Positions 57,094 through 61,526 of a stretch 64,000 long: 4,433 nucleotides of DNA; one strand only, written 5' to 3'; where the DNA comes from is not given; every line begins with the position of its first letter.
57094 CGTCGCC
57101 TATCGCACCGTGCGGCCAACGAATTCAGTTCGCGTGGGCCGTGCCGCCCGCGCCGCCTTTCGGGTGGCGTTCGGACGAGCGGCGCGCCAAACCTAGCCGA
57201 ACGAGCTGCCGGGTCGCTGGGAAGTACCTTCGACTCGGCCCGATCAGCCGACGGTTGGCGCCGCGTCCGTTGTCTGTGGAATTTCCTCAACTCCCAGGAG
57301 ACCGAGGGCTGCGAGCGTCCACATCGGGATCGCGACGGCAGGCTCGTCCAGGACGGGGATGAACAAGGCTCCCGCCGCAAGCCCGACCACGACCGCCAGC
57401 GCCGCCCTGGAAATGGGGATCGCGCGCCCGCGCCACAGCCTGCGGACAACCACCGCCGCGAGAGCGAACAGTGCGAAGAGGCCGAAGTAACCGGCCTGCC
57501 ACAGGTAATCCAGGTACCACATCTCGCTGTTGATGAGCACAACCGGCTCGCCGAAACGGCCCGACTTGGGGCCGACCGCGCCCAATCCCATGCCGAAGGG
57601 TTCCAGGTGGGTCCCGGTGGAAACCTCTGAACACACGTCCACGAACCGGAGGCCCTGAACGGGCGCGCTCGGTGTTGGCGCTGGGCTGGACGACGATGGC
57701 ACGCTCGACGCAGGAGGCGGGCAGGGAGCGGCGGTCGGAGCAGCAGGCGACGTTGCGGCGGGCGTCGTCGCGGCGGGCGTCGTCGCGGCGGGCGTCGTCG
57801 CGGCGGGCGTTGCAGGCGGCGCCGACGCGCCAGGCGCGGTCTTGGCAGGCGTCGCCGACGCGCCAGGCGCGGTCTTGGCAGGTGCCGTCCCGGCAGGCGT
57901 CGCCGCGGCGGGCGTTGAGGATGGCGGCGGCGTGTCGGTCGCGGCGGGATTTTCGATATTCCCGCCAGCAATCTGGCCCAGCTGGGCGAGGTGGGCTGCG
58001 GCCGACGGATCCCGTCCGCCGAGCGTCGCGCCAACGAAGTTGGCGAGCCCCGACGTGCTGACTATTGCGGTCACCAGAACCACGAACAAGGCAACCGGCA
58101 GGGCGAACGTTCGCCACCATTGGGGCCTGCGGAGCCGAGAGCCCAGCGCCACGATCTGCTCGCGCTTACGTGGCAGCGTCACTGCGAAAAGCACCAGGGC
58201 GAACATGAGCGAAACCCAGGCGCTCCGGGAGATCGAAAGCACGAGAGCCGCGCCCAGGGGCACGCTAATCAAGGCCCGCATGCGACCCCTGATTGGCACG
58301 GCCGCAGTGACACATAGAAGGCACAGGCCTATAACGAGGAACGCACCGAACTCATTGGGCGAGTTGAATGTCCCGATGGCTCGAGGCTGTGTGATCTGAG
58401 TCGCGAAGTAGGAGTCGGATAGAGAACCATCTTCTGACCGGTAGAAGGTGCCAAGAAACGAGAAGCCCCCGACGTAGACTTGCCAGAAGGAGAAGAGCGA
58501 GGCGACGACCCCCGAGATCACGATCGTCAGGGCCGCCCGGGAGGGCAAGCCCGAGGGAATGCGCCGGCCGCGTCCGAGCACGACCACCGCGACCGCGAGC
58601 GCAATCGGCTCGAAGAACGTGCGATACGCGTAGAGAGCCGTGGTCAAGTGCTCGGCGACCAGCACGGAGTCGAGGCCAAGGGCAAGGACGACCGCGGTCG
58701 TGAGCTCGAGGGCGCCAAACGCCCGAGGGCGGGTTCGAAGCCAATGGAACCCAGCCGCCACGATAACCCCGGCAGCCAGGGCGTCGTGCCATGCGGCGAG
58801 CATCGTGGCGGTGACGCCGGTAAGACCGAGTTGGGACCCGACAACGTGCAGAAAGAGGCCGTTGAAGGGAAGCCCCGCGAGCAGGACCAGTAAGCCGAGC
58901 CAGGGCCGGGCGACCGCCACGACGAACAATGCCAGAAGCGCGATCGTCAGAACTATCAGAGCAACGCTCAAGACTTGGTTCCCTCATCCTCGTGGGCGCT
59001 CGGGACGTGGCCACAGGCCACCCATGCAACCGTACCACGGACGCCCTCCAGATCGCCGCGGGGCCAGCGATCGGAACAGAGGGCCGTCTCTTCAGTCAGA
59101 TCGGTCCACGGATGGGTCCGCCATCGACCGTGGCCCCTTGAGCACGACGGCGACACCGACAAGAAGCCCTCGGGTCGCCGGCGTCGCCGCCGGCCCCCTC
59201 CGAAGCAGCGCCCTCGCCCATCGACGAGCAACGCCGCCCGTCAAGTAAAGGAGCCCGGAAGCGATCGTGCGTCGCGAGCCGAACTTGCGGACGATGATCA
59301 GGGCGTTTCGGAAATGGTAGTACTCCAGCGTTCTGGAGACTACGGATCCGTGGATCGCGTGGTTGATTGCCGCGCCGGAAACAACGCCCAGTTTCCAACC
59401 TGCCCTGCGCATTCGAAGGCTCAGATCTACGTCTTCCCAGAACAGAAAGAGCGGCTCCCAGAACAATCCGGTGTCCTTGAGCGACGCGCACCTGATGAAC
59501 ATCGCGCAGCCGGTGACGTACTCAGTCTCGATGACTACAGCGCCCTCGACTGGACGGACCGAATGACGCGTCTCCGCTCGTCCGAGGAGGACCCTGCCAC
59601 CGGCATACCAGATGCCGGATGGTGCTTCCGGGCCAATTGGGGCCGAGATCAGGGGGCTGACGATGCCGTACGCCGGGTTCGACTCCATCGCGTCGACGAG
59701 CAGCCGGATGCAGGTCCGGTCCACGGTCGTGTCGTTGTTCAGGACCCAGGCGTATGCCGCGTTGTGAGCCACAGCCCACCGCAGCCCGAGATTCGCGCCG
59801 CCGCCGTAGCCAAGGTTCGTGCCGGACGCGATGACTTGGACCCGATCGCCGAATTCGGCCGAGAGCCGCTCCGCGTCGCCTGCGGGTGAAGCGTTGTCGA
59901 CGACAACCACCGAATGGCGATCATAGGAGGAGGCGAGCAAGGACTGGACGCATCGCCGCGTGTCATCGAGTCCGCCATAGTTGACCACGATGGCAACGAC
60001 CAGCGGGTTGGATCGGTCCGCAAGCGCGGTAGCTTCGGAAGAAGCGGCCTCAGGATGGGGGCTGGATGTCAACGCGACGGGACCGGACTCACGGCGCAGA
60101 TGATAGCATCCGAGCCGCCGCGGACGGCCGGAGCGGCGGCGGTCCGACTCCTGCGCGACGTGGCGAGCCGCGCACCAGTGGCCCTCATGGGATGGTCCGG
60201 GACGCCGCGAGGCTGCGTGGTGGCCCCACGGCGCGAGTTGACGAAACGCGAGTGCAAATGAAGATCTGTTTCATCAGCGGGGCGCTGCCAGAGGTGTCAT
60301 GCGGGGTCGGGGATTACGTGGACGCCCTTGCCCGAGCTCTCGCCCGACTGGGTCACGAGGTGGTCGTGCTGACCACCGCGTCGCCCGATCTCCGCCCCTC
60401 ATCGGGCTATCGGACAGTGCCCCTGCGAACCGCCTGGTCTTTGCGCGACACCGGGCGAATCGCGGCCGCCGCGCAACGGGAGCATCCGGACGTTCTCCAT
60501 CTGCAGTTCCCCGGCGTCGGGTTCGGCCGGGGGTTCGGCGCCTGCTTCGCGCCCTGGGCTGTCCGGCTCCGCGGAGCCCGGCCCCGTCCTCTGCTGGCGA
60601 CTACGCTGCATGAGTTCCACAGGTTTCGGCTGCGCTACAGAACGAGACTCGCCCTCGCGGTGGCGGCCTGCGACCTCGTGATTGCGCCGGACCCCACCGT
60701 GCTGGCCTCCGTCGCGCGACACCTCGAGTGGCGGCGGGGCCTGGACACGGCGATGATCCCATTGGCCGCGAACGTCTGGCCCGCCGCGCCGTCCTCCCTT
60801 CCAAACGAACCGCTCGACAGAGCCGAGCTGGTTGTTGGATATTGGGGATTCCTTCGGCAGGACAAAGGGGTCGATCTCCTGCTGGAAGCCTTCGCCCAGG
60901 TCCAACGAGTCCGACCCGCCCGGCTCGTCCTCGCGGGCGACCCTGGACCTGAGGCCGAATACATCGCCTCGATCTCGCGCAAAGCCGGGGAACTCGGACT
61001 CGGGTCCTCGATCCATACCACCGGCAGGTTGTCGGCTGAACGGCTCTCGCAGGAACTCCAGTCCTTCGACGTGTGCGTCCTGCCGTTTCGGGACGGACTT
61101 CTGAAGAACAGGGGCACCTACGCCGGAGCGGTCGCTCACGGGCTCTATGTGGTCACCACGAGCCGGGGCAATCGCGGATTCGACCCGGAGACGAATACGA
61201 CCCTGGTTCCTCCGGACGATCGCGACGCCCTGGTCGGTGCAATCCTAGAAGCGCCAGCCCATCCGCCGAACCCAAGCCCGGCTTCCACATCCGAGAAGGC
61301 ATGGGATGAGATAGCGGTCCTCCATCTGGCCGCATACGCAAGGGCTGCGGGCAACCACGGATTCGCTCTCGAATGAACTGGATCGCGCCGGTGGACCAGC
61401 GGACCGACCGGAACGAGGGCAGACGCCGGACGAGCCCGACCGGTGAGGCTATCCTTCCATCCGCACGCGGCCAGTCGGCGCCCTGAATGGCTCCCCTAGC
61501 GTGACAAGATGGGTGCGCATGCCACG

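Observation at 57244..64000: Two Wzy_C (O-antigen ligase/polymerase-like) proteins, each with a Pro/Thr/Ala linker encoded by perfect short DNA tandem repeats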

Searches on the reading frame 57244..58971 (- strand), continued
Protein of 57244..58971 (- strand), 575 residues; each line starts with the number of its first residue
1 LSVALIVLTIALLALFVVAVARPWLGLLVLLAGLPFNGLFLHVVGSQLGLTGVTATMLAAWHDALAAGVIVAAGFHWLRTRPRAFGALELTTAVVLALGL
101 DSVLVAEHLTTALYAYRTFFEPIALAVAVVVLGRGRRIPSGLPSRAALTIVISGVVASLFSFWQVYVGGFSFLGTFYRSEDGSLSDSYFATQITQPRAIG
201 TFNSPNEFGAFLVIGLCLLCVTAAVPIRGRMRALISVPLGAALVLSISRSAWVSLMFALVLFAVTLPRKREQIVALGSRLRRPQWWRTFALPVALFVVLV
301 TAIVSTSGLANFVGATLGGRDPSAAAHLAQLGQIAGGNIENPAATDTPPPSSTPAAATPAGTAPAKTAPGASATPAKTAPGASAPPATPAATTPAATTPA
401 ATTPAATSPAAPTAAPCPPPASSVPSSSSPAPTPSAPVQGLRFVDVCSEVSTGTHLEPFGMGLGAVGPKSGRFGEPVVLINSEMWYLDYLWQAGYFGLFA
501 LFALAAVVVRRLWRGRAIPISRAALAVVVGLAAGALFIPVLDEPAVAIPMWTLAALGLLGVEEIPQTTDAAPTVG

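Call 48: fold_search(model_id=the predicted structure, library=pdb)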
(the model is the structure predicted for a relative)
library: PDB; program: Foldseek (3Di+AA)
matches with E <= 10: 41; with E <= 0.001: 0
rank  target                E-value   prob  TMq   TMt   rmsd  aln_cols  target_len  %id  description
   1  7tpg_B                4.5e-02  1.00  0.40  0.53   9.1       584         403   12  Single-Particle Cryo-EM Structure of the WaaL O-antigen ligase in its ligand bound state (released 2022-04-06)
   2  8qsr_A                2.4e+00  0.07  0.14  0.18  17.5       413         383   13  Cryo-EM structure of the glucose-specific PTS transporter IICB from E. coli in the inward-facing conformation (released 2024-09-25)
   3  6bpl_A                2.8e+00  0.06  0.10  0.10  27.4       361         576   10  E. coli MsbA in complex with LPS and inhibitor G907 (released 2018-05-02)
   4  7jh5_B                3.5e+00  0.06  0.09  0.16  24.4       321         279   14  Co-LOCKR: de novo designed protein switch (released 2020-09-02)
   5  4akk_B                3.6e+00  0.06  0.12  0.17  19.8       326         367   13  Structure of the NasR transcription antiterminator (released 2012-06-20)
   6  7unj_B                4.1e+00  0.09  0.12  0.23  13.1       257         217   14  De novo designed chlorophyll dimer protein with Zn pheophorbide a methyl ester matching geometry of purple bacterial s (released 2023-04-19)
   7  4ac8_D                5.2e+00  0.04  0.11  0.16  21.0       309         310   10  R2-like ligand binding Mn-Fe oxidase from M. tuberculosis with an organized C-terminal helix (released 2012-09-26)
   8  8et6_A                5.5e+00  0.04  0.12  0.13  23.1       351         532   13  Cryo-EM structure of the organic cation transporter 1 in the apo state (released 2023-05-31)
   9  6quz_A                5.5e+00  0.04  0.11  0.11  24.9       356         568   13  Structure of ATPgS-bound outward-facing TM287/288 in complex with sybody Sb_TM35 (released 2019-05-29)
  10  9xrl_i                5.9e+00  0.04  0.11  0.09  24.9       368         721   11  Structure of mouse cytoplasmic lattice (CPL) repeating unit (released 2026-03-18)
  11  9qsx_A                5.9e+00  0.03  0.10  0.17  20.2       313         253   12  Cryo-EM structure of aquaporin 3 at pH 8.0 (released 2026-02-18)
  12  8vp9_A                6.2e+00  0.06  0.13  0.12  23.8       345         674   13  Cryo-EM structure of the cysteine-free ABC transporter PCAT1 bound with ADP and Substrate (released 2024-10-30)
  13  8vp5_A                6.2e+00  0.04  0.11  0.10  23.3       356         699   13  Cryo-EM structure of the ABC transporter PCAT1 bound with ADP and Substrate (released 2024-10-30)
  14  6zxr_A                6.4e+00  0.10  0.14  0.28  10.2       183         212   11  Crystal structure of the KDEL receptor bound to RDEL peptide at pH 6.0 (released 2021-02-24)
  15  8zoj_B                6.9e+00  0.03  0.11  0.14  19.6       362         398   13  The crystal structure of YegTK267A from the Nucleoside: H+ Symporter Family (released 2025-04-02)
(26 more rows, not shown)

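Call 64: find_encoding_contigs(protein=P0012, flank=6000, max_places=2)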
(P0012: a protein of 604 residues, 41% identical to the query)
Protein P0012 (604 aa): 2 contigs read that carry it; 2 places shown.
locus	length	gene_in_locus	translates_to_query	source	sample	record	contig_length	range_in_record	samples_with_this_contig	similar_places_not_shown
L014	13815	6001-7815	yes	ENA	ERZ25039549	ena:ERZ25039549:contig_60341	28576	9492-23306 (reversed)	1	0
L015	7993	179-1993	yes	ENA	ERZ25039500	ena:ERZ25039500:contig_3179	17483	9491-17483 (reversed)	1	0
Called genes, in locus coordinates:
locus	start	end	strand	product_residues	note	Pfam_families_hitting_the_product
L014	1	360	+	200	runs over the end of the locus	PF00364:Biotin_lipoyl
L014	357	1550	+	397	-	PF08545:ACP_syn_III, PF08541:ACP_syn_III_C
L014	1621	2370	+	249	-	PF00106:adh_short, PF08659:KR, PF01370:Epimerase (weak), PF13561:adh_short_C2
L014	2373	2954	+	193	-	PF00908:dTDP_sugar_isom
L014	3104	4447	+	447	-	PF03816:LytR_cpsA_psr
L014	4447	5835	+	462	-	PF13727:CoA_binding_3, PF02397:Bac_transf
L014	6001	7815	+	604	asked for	-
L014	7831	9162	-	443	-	PF13439:Glyco_transf_4, PF13579:Glyco_trans_4_4, PF13692:Glyco_trans_1_4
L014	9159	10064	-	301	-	PF00535:Glycos_transf_2, PF13641:Glyco_tranf_2_3, PF13632:Glyco_trans_2_3 (weak), PF13506:Glyco_transf_21 (weak)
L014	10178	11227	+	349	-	PF13439:Glyco_transf_4, PF20706:GT4-conflict (weak), PF00534:Glycos_transf_1, PF13692:Glyco_trans_1_4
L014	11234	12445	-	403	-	PF13439:Glyco_transf_4, PF13579:Glyco_trans_4_4, PF20706:GT4-conflict, PF00534:Glycos_transf_1, PF13692:Glyco_trans_1_4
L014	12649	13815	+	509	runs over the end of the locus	PF01943:Polysacc_synt, PF13440:Polysacc_synt_3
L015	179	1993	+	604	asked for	-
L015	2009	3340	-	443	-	PF13439:Glyco_transf_4, PF13579:Glyco_trans_4_4, PF13692:Glyco_trans_1_4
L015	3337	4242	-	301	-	PF00535:Glycos_transf_2, PF13641:Glyco_tranf_2_3, PF13632:Glyco_trans_2_3 (weak), PF13506:Glyco_transf_21 (weak)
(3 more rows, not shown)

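Call 89: find_related_loci(query=P0102, collection=metagenome_contigs, flank=1500)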
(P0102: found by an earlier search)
Query P0102 (575 aa) in metagenome_contigs; peptide patterns used: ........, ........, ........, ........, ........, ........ (x = any residue, [..] = any of these).
182 stretches matched a pattern; 3 encode a relative of the query (tblastn E <= 1e-3); 3 distinct loci.
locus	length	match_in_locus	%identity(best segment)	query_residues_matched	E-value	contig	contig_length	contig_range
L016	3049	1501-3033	57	18-569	2e-178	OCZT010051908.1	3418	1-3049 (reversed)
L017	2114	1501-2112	75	22-225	6e-80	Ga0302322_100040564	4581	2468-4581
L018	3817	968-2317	44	1-558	8e-53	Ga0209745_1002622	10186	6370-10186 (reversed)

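Call 92: search_protein_families(library=pfam, proteins=[P0023], max_evalue=0.01)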
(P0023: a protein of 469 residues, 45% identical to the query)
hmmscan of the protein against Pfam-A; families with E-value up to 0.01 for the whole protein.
P0023 (469 aa): 1 family
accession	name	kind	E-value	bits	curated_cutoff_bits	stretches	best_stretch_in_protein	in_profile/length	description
PF04932.20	Wzy_C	-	3.4e-10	40.3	31.7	1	236-388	2-148/149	O-Antigen ligase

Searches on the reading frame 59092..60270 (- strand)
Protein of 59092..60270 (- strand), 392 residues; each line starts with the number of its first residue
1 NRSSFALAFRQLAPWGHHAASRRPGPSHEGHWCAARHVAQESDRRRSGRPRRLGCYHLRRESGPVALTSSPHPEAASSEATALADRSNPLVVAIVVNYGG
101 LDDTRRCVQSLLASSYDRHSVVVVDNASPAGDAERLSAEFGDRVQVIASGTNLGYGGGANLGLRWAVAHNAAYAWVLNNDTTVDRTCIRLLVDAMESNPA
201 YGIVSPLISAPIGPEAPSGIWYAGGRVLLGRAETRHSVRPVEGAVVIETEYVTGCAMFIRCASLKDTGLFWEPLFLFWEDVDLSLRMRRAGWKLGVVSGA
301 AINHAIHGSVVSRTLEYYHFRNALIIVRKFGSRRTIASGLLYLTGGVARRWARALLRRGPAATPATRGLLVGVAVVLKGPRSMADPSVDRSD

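Call 11: search_protein_families(library=pfam, proteins=[window:59092-60270:-], max_evalue=0.001)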
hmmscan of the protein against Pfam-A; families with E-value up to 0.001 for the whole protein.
window:59092-60270:- (392 aa): 3 families
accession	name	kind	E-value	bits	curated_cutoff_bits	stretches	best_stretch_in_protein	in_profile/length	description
PF00535.33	Glycos_transf_2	-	1.9e-15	57.6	23.3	1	94-205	3-113/168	Glycosyl transferase family 2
PF13641.12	Glyco_tranf_2_3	-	1e-11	45.7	27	1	91-305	3-212/230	Glycosyltransferase like family 2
PF13632.12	Glyco_trans_2_3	-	8.3e-07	29.5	27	1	176-305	4-124/198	Glycosyl transferase family group 2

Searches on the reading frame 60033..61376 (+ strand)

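Call 11: search_protein_families(library=pfam, proteins=[window:60033-61376:+], max_evalue=0.001)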
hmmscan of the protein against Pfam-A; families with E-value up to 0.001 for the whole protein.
window:60033-61376:+ (447 aa): 5 families
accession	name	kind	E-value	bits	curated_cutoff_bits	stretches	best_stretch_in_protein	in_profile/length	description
PF13692.12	Glyco_trans_1_4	-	1.1e-18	68.3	27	1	267-406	3-138/142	Glycosyl transferases group 1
PF13439.12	Glyco_transf_4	-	1.3e-12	48.5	28.5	1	91-231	3-152/170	Glycosyltransferase Family 4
PF00534.26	Glycos_transf_1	-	1.3e-10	41.5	26.4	1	263-406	13-154/172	Glycosyl transferases group 1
PF13579.12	Glyco_trans_4_4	-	1.4e-06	29.1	29.7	1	91-229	2-144/158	Glycosyl transferase 4-like domain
PF20706.3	GT4-conflict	-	0.00068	19.2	26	0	98-351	20-288/385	Family 4 Glycosyltransferase in conflict systems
